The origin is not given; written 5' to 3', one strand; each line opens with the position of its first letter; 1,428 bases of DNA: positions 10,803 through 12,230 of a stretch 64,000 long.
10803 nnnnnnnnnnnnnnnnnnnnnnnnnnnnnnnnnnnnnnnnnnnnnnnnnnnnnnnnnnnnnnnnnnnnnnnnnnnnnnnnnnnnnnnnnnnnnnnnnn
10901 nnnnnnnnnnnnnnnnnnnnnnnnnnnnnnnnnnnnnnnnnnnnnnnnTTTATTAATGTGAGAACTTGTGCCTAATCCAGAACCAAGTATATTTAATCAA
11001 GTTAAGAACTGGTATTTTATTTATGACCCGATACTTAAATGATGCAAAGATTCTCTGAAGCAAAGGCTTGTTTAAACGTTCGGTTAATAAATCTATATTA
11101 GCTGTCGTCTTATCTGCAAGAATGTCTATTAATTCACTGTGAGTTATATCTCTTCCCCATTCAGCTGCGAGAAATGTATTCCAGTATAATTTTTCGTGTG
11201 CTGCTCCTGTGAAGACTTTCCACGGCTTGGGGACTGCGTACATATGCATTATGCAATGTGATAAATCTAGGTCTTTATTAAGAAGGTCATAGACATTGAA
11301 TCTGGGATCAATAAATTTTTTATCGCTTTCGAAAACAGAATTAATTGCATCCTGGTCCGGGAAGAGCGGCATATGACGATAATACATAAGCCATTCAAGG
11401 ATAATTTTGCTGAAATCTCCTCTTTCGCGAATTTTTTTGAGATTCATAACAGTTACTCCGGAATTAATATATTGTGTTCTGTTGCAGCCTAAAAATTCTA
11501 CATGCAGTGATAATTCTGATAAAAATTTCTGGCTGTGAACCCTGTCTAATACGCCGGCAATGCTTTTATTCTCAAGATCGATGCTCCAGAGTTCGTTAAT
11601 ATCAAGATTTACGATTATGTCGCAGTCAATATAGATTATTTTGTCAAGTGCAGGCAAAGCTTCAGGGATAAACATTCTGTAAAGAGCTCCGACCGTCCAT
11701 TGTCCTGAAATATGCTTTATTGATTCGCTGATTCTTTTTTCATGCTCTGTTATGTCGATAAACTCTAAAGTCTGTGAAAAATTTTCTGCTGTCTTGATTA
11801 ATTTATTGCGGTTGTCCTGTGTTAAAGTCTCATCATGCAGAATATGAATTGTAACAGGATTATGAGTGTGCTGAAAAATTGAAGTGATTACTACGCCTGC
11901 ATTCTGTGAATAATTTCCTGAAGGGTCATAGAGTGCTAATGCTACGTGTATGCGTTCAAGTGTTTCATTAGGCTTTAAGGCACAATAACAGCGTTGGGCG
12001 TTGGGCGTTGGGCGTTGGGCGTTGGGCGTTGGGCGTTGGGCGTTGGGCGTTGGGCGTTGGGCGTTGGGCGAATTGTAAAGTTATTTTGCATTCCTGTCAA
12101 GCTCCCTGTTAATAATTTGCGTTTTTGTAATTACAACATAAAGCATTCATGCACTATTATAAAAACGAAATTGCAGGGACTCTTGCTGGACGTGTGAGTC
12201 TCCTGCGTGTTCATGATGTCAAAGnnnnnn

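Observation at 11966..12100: Perfect 7-nt tract (GCGTTGG)x11 at the 5' end of a start-less GT8 glycosyltransferase: candidate slipped-strand ON/OFF switch, currently OFF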

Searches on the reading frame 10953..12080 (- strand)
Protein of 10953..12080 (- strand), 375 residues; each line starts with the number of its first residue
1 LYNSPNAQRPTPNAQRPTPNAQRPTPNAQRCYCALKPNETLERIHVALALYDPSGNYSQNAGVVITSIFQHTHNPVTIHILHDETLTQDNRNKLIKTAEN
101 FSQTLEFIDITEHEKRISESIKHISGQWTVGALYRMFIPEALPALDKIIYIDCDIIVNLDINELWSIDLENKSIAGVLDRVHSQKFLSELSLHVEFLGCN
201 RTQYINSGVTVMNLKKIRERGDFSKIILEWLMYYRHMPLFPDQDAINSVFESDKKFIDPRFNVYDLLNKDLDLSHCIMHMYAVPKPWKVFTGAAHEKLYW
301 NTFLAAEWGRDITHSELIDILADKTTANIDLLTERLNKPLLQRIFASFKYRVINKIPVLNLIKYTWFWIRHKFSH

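Call 10: search_protein_families(library=pfam, proteins=[window:10953-12080:-])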
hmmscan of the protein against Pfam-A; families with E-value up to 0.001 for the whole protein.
window:10953-12080:- (375 aa): 2 families
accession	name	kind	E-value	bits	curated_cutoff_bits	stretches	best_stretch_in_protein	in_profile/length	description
PF01501.26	Glyco_transf_8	-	4.5e-37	128.4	24.3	1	54-288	7-250/253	Glycosyl transferase family 8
PF18404.7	Glyco_transf_24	-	5.2e-10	39.6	25.7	1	56-175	11-126/268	Glucosyltransferase 24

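Call 12: find_homologous_proteins(query=window:10953-12080:-)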
Query window:10953-12080:- (375 aa): 195 proteins with E <= 0.001 among 8000 candidates; the best 120 are listed.
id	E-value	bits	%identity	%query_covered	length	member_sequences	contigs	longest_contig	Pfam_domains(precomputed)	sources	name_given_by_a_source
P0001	3.5e-159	548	100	64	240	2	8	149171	PF01501.27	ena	-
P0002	5.7e-105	370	50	94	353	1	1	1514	PF01501.27,PF18404.8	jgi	-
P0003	1.4e-97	345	47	97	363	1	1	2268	PF01501.27,PF18404.8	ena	-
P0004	1.7e-93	332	47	88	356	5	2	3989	PF01501.27,PF18404.8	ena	-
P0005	1.4e-90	322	46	94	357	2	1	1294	PF01501.27,PF18404.8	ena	-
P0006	1.2e-89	319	45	89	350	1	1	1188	PF01501.27,PF18404.8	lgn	-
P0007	1.8e-88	315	49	83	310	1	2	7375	PF01501.27,PF18404.8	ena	-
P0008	4.1e-88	314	44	90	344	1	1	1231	PF01501.27,PF18404.8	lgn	-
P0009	8.5e-88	313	44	95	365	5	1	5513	PF01501.27,PF18404.8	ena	-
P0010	2.4e-87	312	51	74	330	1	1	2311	PF01501.27,PF18404.8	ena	-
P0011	1.7e-86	309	49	80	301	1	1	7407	PF01501.27,PF18404.8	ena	-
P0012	4.0e-86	308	43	99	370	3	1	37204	PF01501.27,PF18404.8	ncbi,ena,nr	ncbi:MAG: glycosyltransferase family 8 protein [Synergistaceae bacterium]|nr:glycosyltransferase fam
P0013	4.5e-84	301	48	81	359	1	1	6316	PF01501.27,PF18404.8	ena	-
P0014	9.8e-84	300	44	96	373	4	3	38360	PF01501.27,PF18404.8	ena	-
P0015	8.9e-83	297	46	83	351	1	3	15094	PF01501.27,PF18404.8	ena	-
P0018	4.9e-80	288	41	95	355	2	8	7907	PF01501.27,PF18404.8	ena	-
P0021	1.4e-79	286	45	94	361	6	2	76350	PF01501.27,PF18404.8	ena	-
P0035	7.3e-71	257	45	74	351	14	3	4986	PF01501.27,PF18404.8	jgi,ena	-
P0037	2.1e-68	249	41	87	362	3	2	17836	PF01501.27,PF18404.8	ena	-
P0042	4.6e-67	245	37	97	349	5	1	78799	PF01501.27,PF18404.8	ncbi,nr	ncbi:MAG: hypothetical protein IJT02_06620 [Synergistaceae bacterium]|nr:hypothetical protein [Syner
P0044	3.8e-65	239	40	95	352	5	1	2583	PF11051.15,PF01501.27,PF18404.8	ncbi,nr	ncbi:MAG: glycosyltransferase family 8 protein [Synergistaceae bacterium]|nr:glycosyltransferase fam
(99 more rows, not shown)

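Call 14: find_encoding_contigs(protein=P0001, flank=6000, max_places=10)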
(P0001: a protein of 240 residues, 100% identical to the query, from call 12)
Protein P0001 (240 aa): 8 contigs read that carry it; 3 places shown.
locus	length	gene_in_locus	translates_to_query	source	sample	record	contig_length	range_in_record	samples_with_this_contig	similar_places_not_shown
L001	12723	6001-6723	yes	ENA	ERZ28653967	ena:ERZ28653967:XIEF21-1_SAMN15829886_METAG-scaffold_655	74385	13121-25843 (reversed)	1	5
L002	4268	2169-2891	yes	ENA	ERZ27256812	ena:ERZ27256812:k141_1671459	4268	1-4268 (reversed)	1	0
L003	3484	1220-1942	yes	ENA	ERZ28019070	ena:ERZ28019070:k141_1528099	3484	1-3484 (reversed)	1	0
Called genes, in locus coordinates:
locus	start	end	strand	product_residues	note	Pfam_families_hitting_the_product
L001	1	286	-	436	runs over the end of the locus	PF00696:AA_kinase, PF22468:ACT_9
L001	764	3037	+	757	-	-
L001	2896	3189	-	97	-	-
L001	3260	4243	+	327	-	PF19993:DO-GTPase2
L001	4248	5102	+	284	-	-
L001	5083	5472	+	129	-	-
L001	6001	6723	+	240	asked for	PF01501:Glyco_transf_8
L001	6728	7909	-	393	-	PF00809:Pterin_bind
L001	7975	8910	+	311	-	-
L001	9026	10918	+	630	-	PF26549:Tricorn_N (weak), PF02129:Peptidase_S15 (weak), PF20434:BD-FAE, PF12146:Hydrolase_4 (faint), PF00326:Peptidase_S9, PF01738:DLH (weak)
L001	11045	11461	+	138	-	PF02675:AdoMet_dc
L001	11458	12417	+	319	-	PF00756:Esterase (weak), PF00326:Peptidase_S9 (weak)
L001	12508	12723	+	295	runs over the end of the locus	PF02219:MTHFR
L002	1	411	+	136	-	?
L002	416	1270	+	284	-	-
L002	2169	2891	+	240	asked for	PF01501:Glyco_transf_8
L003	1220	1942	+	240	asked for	PF01501:Glyco_transf_8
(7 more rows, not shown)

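Call 18: list_cluster_members(proteins=[P0001])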
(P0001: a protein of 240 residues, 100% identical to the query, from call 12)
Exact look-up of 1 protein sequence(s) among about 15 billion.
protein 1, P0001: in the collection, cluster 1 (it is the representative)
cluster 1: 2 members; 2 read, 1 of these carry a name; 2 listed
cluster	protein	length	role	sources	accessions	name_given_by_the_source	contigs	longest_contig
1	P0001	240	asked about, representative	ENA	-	-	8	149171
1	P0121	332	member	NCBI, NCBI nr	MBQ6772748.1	MAG: glycosyltransferase family 8 protein [Synergistaceae bacterium] | glycosyltransferase family 8 protein [Synergistaceae bacterium]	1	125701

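Call 20: find_encoding_contigs(protein=P0121, flank=6000, max_places=5)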
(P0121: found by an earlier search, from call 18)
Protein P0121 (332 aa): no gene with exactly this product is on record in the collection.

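Call 27: list_cluster_members(proteins=[P0012, P0009, P0021, P0042, P0044, P0014, P0003, P0005, P0035, P0037])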
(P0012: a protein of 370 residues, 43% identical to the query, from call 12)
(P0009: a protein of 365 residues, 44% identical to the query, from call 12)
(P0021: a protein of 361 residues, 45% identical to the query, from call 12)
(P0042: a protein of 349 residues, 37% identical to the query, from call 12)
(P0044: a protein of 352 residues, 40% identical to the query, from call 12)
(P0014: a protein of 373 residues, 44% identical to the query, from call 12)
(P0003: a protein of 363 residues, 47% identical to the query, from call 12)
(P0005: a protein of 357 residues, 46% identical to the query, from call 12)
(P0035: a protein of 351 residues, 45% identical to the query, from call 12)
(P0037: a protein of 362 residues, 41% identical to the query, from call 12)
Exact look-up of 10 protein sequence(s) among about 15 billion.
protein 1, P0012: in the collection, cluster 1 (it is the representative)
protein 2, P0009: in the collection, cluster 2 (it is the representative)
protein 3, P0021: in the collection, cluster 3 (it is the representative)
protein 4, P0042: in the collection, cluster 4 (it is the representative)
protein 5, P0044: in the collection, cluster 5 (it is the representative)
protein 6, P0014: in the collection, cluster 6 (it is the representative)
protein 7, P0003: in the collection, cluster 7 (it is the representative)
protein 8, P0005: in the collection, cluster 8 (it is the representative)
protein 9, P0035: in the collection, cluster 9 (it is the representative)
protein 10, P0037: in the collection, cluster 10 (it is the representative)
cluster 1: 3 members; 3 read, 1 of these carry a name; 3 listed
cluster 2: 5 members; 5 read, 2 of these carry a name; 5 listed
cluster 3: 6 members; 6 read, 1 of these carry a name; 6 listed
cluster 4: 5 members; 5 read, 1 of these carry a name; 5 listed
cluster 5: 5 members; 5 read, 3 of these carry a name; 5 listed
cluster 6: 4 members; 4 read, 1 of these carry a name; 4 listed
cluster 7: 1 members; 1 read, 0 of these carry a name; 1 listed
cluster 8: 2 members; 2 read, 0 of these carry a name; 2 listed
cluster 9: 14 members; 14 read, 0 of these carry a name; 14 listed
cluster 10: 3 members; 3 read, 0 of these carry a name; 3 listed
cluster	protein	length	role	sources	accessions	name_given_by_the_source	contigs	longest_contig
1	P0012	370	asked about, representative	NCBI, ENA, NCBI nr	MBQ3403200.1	MAG: glycosyltransferase family 8 protein [Synergistaceae bacterium] | glycosyltransferase family 8 protein [Synergistaceae bacterium]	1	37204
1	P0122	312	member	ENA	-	-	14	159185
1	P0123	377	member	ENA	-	-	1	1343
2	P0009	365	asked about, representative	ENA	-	-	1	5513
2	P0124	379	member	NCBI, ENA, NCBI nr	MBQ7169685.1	MAG: glycosyltransferase family 8 protein [Synergistaceae bacterium] | glycosyltransferase family 8 protein [Synergistaceae bacterium]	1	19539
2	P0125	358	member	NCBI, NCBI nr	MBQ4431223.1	MAG: glycosyltransferase family 8 protein, partial [Synergistaceae bacterium] | glycosyltransferase family 8 protein [Synergistaceae bacterium]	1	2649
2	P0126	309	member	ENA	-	-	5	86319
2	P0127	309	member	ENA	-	-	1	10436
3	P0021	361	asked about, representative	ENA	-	-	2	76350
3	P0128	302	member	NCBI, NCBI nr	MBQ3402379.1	MAG: hypothetical protein IJG65_03250 [Synergistaceae bacterium] | hypothetical protein [Synergistaceae bacterium]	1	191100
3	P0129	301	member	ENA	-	-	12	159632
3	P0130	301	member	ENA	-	-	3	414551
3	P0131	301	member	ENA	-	-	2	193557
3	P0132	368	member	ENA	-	-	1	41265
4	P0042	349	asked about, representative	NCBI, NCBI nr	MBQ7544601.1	MAG: hypothetical protein IJT02_06620 [Synergistaceae bacterium] | hypothetical protein [Synergistaceae bacterium]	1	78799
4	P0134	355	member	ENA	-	-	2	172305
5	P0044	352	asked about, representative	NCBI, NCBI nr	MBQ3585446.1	MAG: glycosyltransferase family 8 protein [Synergistaceae bacterium] | glycosyltransferase family 8 protein [Synergistaceae bacterium]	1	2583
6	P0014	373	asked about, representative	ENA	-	-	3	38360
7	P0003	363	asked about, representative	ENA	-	-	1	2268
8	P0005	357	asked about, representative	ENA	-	-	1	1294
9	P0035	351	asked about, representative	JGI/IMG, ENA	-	-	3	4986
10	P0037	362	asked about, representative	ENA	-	-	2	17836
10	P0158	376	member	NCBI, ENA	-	-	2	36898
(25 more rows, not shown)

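Call 30: find_encoding_contigs(protein=P0122, flank=3000, max_places=10)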
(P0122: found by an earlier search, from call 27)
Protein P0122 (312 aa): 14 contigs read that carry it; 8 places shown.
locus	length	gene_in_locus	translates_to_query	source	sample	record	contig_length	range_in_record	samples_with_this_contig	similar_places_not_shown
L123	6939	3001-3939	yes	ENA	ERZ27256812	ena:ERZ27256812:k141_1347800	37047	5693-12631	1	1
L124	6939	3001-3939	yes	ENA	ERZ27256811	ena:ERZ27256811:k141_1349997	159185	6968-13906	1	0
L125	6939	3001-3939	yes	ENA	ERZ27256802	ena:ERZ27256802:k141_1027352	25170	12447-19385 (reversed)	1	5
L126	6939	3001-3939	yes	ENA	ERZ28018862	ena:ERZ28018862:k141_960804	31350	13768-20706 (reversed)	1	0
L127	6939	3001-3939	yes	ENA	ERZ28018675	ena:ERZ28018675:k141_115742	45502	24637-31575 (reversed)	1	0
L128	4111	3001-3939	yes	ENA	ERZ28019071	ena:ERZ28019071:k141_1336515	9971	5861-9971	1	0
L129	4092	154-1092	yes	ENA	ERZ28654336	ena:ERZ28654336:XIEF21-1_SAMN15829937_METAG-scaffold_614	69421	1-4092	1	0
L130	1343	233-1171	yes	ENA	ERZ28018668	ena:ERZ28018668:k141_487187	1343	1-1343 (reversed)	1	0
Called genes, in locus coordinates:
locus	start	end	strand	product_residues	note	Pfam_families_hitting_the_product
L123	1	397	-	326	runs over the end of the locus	PF01073:3Beta_HSD, PF01370:Epimerase, PF02719:Polysacc_synt_2, PF04321:RmlD_sub_bind, PF16363:GDP_Man_Dehyd, PF07993:NAD_binding_4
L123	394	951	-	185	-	PF00908:dTDP_sugar_isom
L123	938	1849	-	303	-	PF01073:3Beta_HSD, PF01370:Epimerase, PF02719:Polysacc_synt_2, PF04321:RmlD_sub_bind, PF16363:GDP_Man_Dehyd, PF07993:NAD_binding_4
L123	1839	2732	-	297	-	PF00483:NTP_transferase, PF12804:NTP_transf_3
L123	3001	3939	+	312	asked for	PF01501:Glyco_transf_8, PF18404:Glyco_transf_24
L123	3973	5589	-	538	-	PF01232:Mannitol_dh, PF08125:Mannitol_dh_C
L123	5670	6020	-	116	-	PF01638:HxlR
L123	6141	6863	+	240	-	PF00753:Lactamase_B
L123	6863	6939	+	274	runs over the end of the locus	PF13183:Fer4_8 (faint), PF13187:Fer4_9 (faint), PF13534:Fer4_17 (faint), PF13746:Fer4_18 (weak), PF00037:Fer4 (weak), PF13237:Fer4_10, PF14697:Fer4_21 (weak), PF12838:Fer4_7 (weak), +1 more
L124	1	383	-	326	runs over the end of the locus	PF01073:3Beta_HSD, PF01370:Epimerase, PF02719:Polysacc_synt_2, PF04321:RmlD_sub_bind, PF16363:GDP_Man_Dehyd, PF07993:NAD_binding_4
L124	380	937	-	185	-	PF00908:dTDP_sugar_isom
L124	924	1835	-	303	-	PF01073:3Beta_HSD, PF01370:Epimerase, PF02719:Polysacc_synt_2, PF04321:RmlD_sub_bind, PF16363:GDP_Man_Dehyd, PF07993:NAD_binding_4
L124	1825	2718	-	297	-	PF00483:NTP_transferase, PF12804:NTP_transf_3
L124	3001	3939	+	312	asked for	PF01501:Glyco_transf_8, PF18404:Glyco_transf_24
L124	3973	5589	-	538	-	PF01232:Mannitol_dh, PF08125:Mannitol_dh_C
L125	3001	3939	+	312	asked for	PF01501:Glyco_transf_8, PF18404:Glyco_transf_24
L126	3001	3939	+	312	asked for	PF01501:Glyco_transf_8, PF18404:Glyco_transf_24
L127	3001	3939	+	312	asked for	PF01501:Glyco_transf_8, PF18404:Glyco_transf_24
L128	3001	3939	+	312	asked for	PF01501:Glyco_transf_8, PF18404:Glyco_transf_24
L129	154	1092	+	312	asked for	PF01501:Glyco_transf_8, PF18404:Glyco_transf_24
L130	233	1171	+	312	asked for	PF01501:Glyco_transf_8, PF18404:Glyco_transf_24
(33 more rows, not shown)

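Call 31: find_encoding_contigs(protein=P0129, flank=3000, max_places=10)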
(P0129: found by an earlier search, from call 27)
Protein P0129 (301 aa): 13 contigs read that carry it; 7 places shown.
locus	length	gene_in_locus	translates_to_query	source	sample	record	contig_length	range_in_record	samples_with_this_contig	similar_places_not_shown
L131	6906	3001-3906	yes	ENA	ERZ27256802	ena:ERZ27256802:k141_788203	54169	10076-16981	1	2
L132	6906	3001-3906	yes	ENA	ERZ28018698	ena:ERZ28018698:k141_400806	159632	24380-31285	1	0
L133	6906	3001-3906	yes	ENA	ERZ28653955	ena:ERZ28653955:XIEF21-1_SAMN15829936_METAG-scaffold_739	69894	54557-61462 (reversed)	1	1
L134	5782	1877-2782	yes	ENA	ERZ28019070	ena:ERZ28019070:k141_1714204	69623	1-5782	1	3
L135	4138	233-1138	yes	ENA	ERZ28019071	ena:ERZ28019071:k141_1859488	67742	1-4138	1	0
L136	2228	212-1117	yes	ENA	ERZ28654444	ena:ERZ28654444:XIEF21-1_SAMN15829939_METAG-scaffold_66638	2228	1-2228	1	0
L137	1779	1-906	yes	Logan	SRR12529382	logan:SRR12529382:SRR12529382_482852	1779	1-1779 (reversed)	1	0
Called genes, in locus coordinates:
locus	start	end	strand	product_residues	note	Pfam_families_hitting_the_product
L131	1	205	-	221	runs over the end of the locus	PF02666:PS_Dcarbxylase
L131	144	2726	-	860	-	PF00521:DNA_topoisoIV, PF03989:DNA_gyraseA_C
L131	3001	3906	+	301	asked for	PF01501:Glyco_transf_8, PF18404:Glyco_transf_24 (weak)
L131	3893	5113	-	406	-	PF00809:Pterin_bind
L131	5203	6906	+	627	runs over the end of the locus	PF26549:Tricorn_N (weak), PF26550:Tricorn_2nd (faint), PF00756:Esterase (faint), PF02129:Peptidase_S15 (weak), PF20434:BD-FAE (weak), PF12697:Abhydrolase_6 (weak), PF00326:Peptidase_S9, PF01738:DLH (weak), +1 more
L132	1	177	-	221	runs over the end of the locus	PF02666:PS_Dcarbxylase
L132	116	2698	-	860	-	PF00521:DNA_topoisoIV, PF03989:DNA_gyraseA_C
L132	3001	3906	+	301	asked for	PF01501:Glyco_transf_8, PF18404:Glyco_transf_24 (weak)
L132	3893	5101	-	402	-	PF00809:Pterin_bind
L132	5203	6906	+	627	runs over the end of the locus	PF26549:Tricorn_N (weak), PF26550:Tricorn_2nd (faint), PF00756:Esterase (faint), PF02129:Peptidase_S15 (weak), PF20434:BD-FAE (weak), PF12697:Abhydrolase_6 (weak), PF00326:Peptidase_S9, PF01738:DLH (weak), +1 more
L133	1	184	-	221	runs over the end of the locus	PF02666:PS_Dcarbxylase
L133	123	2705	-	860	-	PF00521:DNA_topoisoIV, PF03989:DNA_gyraseA_C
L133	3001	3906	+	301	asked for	PF01501:Glyco_transf_8, PF18404:Glyco_transf_24 (weak)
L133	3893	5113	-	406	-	PF00809:Pterin_bind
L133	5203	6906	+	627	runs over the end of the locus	PF26549:Tricorn_N (weak), PF26550:Tricorn_2nd (faint), PF00756:Esterase (faint), PF02129:Peptidase_S15 (weak), PF20434:BD-FAE (weak), PF12697:Abhydrolase_6 (weak), PF00326:Peptidase_S9, PF01738:DLH (weak), +1 more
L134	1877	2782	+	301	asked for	PF01501:Glyco_transf_8, PF18404:Glyco_transf_24 (weak)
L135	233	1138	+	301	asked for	PF01501:Glyco_transf_8, PF18404:Glyco_transf_24 (weak)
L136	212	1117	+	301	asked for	PF01501:Glyco_transf_8, PF18404:Glyco_transf_24 (weak)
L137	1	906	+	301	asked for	PF01501:Glyco_transf_8, PF18404:Glyco_transf_24 (weak)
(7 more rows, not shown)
